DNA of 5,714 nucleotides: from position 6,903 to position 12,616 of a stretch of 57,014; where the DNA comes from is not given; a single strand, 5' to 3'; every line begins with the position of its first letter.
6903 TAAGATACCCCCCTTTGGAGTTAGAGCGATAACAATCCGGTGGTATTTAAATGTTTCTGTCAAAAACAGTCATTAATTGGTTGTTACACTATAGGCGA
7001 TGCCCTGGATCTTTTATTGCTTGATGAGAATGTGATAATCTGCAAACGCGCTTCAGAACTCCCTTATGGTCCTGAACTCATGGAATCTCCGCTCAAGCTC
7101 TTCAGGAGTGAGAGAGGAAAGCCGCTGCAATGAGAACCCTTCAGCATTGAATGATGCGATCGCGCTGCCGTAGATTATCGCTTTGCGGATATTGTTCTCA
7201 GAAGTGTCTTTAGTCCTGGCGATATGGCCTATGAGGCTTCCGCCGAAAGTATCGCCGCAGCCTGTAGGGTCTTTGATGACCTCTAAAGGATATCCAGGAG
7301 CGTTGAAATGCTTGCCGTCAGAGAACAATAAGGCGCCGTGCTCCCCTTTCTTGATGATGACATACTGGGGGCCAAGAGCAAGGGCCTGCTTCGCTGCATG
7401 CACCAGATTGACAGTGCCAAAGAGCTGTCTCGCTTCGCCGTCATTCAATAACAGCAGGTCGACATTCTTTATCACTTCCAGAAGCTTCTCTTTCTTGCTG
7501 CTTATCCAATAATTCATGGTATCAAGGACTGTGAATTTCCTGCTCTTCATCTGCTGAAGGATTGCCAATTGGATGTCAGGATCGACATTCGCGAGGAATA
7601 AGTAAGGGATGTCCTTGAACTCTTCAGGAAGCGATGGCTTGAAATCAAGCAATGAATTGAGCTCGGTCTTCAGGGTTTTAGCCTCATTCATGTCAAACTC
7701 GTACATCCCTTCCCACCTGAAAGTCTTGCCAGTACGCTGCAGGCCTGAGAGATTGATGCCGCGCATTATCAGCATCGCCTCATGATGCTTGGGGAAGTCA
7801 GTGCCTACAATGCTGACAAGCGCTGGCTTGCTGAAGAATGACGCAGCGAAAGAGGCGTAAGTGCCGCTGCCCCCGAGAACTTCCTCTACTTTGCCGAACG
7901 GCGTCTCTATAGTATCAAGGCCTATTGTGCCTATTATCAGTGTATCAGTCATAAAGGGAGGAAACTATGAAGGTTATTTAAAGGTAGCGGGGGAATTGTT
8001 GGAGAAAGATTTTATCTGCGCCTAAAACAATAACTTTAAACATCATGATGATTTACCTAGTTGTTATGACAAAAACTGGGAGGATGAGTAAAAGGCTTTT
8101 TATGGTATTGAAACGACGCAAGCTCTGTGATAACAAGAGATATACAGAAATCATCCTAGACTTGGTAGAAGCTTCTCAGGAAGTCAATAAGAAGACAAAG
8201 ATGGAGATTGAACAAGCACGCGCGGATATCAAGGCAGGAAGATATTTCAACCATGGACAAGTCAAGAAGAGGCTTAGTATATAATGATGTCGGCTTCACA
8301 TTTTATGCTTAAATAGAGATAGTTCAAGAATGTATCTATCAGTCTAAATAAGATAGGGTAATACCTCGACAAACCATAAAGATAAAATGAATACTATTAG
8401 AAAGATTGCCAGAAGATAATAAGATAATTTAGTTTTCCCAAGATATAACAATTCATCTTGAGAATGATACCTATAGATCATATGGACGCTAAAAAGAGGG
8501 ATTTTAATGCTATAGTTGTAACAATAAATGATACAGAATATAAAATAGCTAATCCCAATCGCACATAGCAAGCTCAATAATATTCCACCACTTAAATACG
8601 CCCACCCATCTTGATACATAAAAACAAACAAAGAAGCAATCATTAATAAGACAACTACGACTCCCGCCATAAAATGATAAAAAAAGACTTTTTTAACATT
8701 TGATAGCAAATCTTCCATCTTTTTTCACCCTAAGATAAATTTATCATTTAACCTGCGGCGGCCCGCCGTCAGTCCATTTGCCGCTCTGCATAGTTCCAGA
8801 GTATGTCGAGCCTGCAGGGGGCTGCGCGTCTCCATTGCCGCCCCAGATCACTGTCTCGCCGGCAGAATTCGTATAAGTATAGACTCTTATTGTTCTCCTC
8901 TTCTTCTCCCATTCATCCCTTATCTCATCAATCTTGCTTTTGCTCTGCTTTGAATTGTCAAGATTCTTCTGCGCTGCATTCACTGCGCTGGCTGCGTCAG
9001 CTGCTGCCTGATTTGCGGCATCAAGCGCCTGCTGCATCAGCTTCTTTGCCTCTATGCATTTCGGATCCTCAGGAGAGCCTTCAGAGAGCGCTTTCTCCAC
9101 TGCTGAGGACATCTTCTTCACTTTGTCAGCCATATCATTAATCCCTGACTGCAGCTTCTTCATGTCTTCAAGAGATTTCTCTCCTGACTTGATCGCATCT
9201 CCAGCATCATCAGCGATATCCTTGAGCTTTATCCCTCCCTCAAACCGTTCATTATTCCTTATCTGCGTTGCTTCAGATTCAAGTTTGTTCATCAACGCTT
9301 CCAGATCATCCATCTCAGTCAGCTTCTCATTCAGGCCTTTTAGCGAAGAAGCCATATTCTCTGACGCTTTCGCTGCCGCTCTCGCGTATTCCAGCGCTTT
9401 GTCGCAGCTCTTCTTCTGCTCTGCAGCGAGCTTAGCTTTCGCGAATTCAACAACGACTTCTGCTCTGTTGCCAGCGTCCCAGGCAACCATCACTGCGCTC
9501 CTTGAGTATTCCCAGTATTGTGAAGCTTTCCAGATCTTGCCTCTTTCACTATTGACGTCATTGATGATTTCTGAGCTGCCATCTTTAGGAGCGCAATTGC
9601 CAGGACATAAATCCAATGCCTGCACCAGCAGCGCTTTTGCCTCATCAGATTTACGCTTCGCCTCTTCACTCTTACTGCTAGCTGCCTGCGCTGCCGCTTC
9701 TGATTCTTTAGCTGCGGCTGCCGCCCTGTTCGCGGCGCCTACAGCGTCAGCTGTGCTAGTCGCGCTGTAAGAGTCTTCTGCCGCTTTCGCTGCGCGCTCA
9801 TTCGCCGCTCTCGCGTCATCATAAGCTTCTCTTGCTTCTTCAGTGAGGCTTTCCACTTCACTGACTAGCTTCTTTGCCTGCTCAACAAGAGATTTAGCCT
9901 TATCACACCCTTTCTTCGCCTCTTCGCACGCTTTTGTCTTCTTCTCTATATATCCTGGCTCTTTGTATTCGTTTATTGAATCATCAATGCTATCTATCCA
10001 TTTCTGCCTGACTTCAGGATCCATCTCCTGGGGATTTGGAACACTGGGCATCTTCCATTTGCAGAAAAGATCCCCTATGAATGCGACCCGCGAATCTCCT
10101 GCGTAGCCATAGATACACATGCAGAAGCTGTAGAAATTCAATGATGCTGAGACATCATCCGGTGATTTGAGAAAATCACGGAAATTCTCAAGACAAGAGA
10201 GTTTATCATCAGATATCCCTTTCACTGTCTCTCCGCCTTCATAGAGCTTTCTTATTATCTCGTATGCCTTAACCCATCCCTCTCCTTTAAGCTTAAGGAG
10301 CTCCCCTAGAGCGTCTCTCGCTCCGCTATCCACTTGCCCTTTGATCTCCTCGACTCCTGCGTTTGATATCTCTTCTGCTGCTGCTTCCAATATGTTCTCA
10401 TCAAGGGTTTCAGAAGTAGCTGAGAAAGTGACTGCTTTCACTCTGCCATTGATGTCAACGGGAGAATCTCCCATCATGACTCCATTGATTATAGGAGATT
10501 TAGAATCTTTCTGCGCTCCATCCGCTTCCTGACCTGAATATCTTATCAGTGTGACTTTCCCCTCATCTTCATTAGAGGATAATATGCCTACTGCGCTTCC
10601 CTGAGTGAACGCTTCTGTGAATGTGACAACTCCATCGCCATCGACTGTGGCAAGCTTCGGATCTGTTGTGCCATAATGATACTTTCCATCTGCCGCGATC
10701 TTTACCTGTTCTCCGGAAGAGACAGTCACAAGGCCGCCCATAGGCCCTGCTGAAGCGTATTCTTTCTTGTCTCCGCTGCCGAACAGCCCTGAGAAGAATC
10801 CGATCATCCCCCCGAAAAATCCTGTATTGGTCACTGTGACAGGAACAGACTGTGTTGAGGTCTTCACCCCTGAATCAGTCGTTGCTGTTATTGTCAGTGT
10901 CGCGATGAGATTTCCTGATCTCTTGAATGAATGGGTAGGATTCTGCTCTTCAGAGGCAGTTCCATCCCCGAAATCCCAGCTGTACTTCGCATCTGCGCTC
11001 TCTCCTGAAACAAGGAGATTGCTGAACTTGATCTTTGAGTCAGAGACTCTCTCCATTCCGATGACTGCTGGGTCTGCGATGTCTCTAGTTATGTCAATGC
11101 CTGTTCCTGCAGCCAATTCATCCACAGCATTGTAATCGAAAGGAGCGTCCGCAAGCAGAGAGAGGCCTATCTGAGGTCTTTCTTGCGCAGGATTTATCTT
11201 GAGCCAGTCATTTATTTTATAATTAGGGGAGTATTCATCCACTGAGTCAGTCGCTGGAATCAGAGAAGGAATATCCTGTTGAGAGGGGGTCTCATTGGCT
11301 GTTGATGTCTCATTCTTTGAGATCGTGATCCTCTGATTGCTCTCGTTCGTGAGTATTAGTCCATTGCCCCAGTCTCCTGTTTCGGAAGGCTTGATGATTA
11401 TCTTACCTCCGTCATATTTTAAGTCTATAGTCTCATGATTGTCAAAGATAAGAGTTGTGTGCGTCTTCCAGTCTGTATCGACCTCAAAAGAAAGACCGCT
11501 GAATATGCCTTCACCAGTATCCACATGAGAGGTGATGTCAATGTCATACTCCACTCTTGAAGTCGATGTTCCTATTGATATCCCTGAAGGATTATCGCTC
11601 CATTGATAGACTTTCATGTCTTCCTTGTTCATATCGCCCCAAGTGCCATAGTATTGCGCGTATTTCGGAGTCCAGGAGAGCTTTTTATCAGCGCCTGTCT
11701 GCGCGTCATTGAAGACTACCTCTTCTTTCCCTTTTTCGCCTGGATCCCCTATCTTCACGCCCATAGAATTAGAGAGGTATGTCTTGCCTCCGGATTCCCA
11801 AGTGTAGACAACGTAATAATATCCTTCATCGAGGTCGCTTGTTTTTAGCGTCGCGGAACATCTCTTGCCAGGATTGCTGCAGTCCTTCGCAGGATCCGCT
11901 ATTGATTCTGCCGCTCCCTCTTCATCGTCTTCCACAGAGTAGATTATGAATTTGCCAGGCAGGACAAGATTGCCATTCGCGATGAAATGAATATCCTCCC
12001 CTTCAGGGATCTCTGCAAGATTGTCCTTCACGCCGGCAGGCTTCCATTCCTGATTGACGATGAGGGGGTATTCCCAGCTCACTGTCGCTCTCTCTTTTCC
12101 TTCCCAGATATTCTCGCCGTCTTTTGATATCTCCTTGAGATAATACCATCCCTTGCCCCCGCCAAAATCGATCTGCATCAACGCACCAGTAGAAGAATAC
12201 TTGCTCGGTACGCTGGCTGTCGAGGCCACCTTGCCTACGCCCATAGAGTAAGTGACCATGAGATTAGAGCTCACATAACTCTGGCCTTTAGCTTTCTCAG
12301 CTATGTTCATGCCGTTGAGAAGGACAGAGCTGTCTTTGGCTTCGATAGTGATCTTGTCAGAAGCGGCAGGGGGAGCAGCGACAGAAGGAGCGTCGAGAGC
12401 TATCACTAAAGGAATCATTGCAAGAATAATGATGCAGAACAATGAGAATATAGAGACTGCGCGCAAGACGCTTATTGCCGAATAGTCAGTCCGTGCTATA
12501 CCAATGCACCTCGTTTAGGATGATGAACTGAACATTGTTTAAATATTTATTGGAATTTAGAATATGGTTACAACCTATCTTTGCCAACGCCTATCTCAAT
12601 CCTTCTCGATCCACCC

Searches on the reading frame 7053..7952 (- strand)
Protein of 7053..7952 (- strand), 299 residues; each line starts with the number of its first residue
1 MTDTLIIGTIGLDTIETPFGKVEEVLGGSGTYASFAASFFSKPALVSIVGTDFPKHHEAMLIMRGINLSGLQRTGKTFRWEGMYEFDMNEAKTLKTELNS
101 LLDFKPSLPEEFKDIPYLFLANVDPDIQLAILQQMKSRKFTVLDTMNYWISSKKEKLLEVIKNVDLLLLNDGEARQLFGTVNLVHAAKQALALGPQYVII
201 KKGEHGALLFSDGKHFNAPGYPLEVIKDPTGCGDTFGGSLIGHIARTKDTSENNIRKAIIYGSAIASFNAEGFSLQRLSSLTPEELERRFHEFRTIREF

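Call 46: search_protein_families(library=pfam, proteins=[window:7053-7952:-], max_evalue=0.001)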
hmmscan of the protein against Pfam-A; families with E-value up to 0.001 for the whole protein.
window:7053-7952:- (299 aa): 1 family
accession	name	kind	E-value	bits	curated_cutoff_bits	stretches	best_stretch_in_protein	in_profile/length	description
PF00294.29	PfkB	-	1.1e-23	84.4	25.8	1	21-274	30-294/302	pfkB family carbohydrate kinase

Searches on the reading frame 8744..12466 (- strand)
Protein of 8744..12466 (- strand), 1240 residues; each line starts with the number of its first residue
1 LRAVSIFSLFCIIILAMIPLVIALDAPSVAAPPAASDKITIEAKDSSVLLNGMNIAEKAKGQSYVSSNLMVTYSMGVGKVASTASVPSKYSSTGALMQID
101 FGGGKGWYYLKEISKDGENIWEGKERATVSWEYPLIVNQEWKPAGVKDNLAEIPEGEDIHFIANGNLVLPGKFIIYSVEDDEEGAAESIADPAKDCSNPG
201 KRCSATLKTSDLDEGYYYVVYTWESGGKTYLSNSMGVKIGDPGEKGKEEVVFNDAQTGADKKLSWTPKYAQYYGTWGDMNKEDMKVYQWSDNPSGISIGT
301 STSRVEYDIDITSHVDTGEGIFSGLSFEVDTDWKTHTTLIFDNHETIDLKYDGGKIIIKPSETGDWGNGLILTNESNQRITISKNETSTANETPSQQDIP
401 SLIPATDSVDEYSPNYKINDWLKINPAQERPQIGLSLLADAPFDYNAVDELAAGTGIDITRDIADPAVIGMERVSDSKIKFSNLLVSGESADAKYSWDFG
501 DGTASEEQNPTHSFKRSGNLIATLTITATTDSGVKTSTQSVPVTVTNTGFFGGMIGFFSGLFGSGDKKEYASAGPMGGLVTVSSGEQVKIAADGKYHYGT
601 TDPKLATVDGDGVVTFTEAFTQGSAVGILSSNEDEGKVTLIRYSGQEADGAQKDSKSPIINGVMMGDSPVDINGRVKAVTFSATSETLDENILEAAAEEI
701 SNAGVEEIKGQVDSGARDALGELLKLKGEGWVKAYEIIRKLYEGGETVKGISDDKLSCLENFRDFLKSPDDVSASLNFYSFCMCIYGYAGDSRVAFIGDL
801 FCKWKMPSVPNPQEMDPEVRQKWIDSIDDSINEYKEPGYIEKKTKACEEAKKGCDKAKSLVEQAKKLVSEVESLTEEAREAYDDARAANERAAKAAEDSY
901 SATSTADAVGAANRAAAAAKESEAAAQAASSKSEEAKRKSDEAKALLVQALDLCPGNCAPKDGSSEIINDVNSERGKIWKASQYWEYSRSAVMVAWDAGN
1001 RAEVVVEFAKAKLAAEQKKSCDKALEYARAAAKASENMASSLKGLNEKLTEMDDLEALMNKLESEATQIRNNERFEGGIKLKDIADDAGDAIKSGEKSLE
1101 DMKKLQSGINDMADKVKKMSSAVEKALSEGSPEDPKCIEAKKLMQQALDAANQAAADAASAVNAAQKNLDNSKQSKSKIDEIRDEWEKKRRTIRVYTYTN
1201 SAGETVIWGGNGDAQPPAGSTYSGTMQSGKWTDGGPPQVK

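Call 13: search_protein_families(library=pfam, proteins=[window:8744-12466:-], max_evalue=0.0001)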
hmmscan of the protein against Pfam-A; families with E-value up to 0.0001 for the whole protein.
window:8744-12466:- (1240 aa): 2 families
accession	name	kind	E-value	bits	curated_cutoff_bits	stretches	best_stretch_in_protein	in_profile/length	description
PF18911.6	PKD_4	-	4.1e-13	49.6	27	1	490-545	32-85/85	PKD domain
PF00801.26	PKD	-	1.1e-06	28.9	23.5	1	480-529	18-68/80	PKD domain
